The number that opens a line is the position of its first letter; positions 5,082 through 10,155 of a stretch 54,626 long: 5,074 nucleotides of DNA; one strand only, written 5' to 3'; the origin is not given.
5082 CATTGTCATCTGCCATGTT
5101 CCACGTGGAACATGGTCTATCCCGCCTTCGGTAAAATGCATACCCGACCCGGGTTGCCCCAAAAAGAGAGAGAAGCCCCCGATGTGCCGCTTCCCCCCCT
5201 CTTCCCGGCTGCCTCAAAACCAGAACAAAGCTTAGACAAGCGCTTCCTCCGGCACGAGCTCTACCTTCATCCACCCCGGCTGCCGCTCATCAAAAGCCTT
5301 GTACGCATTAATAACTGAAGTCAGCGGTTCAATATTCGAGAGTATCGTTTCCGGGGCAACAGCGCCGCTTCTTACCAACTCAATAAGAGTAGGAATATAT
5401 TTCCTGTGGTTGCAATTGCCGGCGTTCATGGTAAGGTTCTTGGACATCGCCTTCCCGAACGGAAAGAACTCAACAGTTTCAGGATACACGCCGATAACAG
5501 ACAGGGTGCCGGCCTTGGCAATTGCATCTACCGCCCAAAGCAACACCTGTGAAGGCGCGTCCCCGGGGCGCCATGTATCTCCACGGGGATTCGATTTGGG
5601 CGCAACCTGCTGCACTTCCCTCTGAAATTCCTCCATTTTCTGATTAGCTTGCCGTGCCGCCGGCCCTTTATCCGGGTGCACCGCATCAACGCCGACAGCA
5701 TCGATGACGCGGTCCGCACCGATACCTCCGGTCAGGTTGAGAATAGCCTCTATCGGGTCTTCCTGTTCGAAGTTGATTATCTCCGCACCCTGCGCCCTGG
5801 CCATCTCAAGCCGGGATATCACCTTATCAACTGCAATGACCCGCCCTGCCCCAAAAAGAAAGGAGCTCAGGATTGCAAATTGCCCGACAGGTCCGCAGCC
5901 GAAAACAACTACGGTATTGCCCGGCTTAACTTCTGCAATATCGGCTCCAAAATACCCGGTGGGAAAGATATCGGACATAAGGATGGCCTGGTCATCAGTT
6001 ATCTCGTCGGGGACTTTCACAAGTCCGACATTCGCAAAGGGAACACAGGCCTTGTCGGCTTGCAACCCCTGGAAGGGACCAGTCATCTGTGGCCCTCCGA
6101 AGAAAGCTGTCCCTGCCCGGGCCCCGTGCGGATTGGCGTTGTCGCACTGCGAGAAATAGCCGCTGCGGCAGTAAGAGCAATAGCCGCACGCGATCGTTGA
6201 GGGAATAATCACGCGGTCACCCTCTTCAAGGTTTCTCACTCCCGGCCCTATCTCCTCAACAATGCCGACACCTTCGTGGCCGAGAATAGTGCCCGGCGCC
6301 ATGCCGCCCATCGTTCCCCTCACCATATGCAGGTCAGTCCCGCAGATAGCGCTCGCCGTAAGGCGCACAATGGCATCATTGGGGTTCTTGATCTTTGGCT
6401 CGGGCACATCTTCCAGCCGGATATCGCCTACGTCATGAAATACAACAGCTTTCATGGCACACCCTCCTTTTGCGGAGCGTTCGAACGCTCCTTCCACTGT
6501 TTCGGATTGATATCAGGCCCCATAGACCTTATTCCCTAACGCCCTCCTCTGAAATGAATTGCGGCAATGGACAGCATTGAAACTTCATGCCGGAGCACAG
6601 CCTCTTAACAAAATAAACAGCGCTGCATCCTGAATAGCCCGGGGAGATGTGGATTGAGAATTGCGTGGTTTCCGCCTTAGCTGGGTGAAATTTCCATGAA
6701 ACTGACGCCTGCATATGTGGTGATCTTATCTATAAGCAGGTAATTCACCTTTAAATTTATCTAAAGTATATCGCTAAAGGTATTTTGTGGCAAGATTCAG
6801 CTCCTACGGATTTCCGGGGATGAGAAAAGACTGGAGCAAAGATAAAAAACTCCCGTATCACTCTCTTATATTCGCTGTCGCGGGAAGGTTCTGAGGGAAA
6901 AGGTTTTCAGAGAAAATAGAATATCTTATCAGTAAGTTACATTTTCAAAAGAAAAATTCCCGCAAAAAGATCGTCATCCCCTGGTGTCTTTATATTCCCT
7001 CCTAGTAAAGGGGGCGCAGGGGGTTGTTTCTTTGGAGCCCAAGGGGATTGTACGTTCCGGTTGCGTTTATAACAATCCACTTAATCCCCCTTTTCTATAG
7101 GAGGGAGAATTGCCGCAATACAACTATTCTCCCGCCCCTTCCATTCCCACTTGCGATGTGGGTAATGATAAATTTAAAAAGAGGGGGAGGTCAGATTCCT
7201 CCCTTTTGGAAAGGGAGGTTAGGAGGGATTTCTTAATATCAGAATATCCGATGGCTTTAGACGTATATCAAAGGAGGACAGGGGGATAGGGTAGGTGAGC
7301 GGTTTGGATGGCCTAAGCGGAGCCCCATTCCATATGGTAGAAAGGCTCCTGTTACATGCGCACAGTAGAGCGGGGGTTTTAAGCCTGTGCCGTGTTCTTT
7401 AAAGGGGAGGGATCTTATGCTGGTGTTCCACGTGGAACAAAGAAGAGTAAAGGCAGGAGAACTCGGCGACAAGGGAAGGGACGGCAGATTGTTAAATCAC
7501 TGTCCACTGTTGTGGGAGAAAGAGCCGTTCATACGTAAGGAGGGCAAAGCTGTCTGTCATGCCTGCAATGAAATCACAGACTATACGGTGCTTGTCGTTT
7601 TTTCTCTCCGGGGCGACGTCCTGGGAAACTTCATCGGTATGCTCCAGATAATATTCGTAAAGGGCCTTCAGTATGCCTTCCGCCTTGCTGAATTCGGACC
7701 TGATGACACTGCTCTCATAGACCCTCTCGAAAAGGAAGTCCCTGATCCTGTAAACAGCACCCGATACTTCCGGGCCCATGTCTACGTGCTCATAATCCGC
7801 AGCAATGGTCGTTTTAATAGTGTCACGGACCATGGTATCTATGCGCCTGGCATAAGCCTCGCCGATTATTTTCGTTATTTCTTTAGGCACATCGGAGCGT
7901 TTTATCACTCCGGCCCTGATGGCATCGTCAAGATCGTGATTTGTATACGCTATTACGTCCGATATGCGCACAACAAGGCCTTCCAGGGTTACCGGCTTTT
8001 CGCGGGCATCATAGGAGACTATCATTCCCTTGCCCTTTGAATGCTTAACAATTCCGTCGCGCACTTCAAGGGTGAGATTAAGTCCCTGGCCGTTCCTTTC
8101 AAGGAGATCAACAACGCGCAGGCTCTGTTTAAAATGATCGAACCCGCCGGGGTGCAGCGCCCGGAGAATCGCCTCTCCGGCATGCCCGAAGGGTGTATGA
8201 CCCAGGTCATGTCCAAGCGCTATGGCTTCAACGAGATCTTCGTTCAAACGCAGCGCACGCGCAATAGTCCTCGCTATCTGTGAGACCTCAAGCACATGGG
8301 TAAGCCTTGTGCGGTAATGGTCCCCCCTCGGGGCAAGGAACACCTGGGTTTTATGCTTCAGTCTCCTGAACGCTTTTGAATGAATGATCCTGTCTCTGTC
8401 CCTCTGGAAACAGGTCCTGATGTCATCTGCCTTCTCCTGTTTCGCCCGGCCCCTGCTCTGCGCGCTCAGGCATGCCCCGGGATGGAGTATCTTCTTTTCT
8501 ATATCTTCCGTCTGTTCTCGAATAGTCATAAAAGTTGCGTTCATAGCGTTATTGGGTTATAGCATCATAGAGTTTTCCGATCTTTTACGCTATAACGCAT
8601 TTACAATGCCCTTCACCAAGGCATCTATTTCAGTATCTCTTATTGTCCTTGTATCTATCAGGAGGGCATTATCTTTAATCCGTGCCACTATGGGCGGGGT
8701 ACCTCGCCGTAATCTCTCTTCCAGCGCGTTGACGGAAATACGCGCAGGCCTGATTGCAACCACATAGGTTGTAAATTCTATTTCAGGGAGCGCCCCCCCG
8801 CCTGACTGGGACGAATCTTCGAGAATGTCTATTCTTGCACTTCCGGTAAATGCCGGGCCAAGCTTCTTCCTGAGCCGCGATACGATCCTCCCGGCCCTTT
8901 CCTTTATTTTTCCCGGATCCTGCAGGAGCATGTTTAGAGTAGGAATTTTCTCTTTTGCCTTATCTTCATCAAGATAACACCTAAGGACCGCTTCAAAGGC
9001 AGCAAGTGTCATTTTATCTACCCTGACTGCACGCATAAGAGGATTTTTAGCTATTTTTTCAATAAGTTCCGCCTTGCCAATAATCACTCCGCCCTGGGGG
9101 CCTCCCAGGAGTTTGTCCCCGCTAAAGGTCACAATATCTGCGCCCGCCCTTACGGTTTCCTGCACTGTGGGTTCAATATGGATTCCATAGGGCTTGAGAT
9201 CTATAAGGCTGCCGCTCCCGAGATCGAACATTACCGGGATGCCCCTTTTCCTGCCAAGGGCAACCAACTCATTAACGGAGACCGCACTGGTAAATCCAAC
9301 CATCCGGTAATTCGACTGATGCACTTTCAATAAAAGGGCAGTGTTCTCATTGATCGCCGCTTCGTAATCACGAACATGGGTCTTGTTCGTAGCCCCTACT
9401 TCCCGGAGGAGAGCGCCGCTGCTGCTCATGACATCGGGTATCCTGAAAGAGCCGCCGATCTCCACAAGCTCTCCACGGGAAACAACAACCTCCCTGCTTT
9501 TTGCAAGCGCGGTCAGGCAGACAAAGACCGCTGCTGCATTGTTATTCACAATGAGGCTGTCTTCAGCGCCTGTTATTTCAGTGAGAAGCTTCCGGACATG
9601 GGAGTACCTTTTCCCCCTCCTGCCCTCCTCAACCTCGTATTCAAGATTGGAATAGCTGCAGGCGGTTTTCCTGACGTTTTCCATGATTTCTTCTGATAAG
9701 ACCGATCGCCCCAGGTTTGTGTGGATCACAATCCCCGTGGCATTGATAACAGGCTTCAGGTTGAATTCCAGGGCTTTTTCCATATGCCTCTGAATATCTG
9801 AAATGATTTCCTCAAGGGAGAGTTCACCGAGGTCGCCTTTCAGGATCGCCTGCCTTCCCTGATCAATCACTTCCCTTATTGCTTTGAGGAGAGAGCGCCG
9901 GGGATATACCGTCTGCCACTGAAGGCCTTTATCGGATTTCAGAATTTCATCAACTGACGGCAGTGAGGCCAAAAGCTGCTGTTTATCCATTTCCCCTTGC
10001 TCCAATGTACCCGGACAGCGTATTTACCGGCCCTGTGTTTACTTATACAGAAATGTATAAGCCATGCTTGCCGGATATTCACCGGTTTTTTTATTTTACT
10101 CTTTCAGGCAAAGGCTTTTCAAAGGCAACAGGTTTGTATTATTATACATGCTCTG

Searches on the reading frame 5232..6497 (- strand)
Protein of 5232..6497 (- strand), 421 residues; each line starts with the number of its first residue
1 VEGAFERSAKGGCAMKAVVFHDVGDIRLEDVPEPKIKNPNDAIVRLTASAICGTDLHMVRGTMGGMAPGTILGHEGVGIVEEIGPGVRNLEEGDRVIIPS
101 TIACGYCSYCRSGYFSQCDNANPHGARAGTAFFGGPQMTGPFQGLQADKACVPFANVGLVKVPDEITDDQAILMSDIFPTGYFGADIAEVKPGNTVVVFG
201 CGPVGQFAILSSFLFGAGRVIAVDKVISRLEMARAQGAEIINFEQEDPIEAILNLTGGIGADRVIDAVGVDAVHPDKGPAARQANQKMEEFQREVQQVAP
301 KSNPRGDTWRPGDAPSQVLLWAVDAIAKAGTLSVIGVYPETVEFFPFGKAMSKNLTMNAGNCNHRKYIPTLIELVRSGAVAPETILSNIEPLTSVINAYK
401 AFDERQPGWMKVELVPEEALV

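Call 43: search_protein_families(library=ncbifam, proteins=[window:5232-6497:-], max_evalue=1e-10)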
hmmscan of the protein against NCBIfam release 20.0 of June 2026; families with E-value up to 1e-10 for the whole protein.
window:5232-6497:- (421 aa): 18 families
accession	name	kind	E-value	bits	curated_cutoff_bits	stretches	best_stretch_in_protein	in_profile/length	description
TIGR02819.1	fdhA_non_GSH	equivalog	2.4e-50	171.3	636.95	1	16-404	4-383/397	formaldehyde dehydrogenase, glutathione-independent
TIGR03989.1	Rxyl_3153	subfamily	3.5e-42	145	440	1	35-276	20-268/370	NDMA-dependent alcohol dehydrogenase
NF041097.1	keto_inos_dh_IolM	equivalog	1.7e-41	142.2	450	2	10-127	24-148/389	scyllo-inosose 3-dehydrogenase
TIGR03451.1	mycoS_dep_FDH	equivalog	1.3e-39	136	512.9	1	28-272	16-257/358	S-(hydroxymethyl)mycothiol dehydrogenase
NF006940.0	PRK09422.1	equivalog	1.1e-34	119.9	344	1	15-268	1-238/338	alcohol dehydrogenase AdhP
TIGR00692.1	tdh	equivalog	5.1e-34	117.8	458.35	1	26-270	11-240/340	L-threonine 3-dehydrogenase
TIGR02818.1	adh_III_F_hyde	equivalog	1.7e-30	106.3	543.95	1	26-270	14-265/368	S-(hydroxymethyl)glutathione dehydrogenase/class III alcohol dehydrogenase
NF003808.0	PRK05396.1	equivalog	4.4e-30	104.7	380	1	25-271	12-243/341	L-threonine 3-dehydrogenase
TIGR03366.1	HpnZ_proposed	hypoth_equivalog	3.2e-27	95.6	328.1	1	40-271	6-233/315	putative phosphonate catabolism associated alcohol dehydrogenase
NF010344.0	PRK13771.1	subfamily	3.3e-27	95.4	349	1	15-272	1-237/334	putative alcohol dehydrogenase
NF007489.0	PRK10083.1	equivalog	3.5e-27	95.3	376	1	15-272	1-240/339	Zn-dependent oxidoreductase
NF007642.0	PRK10309.1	equivalog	2.6e-26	92.7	550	1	15-242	1-210/347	galactitol-1-phosphate 5-dehydrogenase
NF041172.1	AcrlCoa_red_Thmprot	equivalog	1.7e-25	89.7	500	1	15-270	1-236/334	acryloyl-CoA reductase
NF007375.0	PRK09880.1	equivalog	4.8e-20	71.6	469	1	38-250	26-227/344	L-idonate 5-dehydrogenase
TIGR03201.1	dearomat_had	equivalog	4.6e-19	68.7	338.65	1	39-242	23-215/349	6-hydroxycyclohex-1-ene-1-carbonyl-CoA dehydrogenase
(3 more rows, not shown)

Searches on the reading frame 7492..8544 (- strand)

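Call 59: search_protein_families(library=ncbifam, proteins=[window:7492-8544:-], max_evalue=1e-15)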
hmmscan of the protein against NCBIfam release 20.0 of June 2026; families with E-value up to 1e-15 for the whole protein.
window:7492-8544:- (350 aa): 11 families
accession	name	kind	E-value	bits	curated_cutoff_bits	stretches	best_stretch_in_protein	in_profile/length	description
NF002327.0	PRK01286.1-2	equivalog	5.6e-159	528.8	393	1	6-349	2-344/345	deoxyguanosinetriphosphate triphosphohydrolase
NF002329.0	PRK01286.1-4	equivalog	7.7e-123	410.1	494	1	6-346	1-339/342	deoxyguanosinetriphosphate triphosphohydrolase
NF002326.0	PRK01286.1-1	equivalog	9.3e-93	311.6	390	1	17-216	6-215/379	deoxyguanosinetriphosphate triphosphohydrolase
NF002328.0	PRK01286.1-3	equivalog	2e-77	260.8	467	1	24-214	19-232/404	deoxyguanosinetriphosphate triphosphohydrolase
TIGR01353.1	dGTP_triPase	subfamily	3.6e-67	227.6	152.35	1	43-171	2-146/389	dGTP triphosphohydrolase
NF002330.0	PRK01286.1-5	equivalog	6.9e-63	213.1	511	1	28-216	10-213/384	deoxyguanosinetriphosphate triphosphohydrolase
NF041026.1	antiphage_dGTPase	exception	1.1e-58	199.4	400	1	30-170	3-158/425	anti-phage deoxyguanosine triphosphatase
NF003701.1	PRK05318.1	subfamily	1.2e-49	169.4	383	1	33-170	7-160/426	anti-phage deoxyguanosine triphosphatase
NF002829.0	PRK03007.1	equivalog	2.8e-44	151.7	385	1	30-166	14-162/425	deoxyguanosinetriphosphate triphosphohydrolase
NF002205.0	PRK01096.1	equivalog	6.4e-31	107.9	439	1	26-129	7-127/444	deoxyguanosinetriphosphate triphosphohydrolase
NF003429.0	PRK04926.1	equivalog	1.3e-25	90.2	405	1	33-128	19-133/500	dGTPase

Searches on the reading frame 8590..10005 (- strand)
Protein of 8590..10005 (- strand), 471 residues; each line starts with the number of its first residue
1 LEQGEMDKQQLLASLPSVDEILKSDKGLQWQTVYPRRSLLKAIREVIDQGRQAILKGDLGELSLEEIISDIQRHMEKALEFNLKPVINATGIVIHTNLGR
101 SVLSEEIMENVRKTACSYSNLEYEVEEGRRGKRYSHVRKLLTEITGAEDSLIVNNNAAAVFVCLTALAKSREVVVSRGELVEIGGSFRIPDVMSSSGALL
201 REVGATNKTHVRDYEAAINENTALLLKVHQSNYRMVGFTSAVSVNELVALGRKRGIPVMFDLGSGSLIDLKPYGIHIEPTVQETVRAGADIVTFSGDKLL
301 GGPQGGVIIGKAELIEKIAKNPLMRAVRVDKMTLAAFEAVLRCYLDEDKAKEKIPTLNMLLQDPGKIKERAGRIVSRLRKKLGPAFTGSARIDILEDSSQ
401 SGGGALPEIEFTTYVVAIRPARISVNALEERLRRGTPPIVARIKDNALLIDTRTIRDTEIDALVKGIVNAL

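Call 43: search_protein_families(library=ncbifam, proteins=[window:8590-10005:-], max_evalue=1e-10)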
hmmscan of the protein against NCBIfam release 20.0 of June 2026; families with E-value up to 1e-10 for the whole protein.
window:8590-10005:- (471 aa): 4 families
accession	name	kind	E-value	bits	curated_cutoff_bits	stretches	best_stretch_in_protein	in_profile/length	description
TIGR00474.1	selA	equivalog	3.9e-186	619.3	267.9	1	13-466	2-452/455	L-seryl-tRNA(Sec) selenium transferase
TIGR01437.1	selA_rel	subfamily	4.6e-25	88.3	385.3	1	81-368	5-283/363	DgaE family pyridoxal phosphate-dependent ammonia lyase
NF047797.1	glminPNH3LysDgaE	equivalog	6.5e-21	74.7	600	1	81-363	7-277/367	D-glucosaminate-6-phosphate ammonia lyase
TIGR03576.1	pyridox_MJ0158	hypoth_equivalog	8.7e-12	44.8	304.45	1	146-344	68-250/346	TIGR03576 family pyridoxal phosphate-dependent enzyme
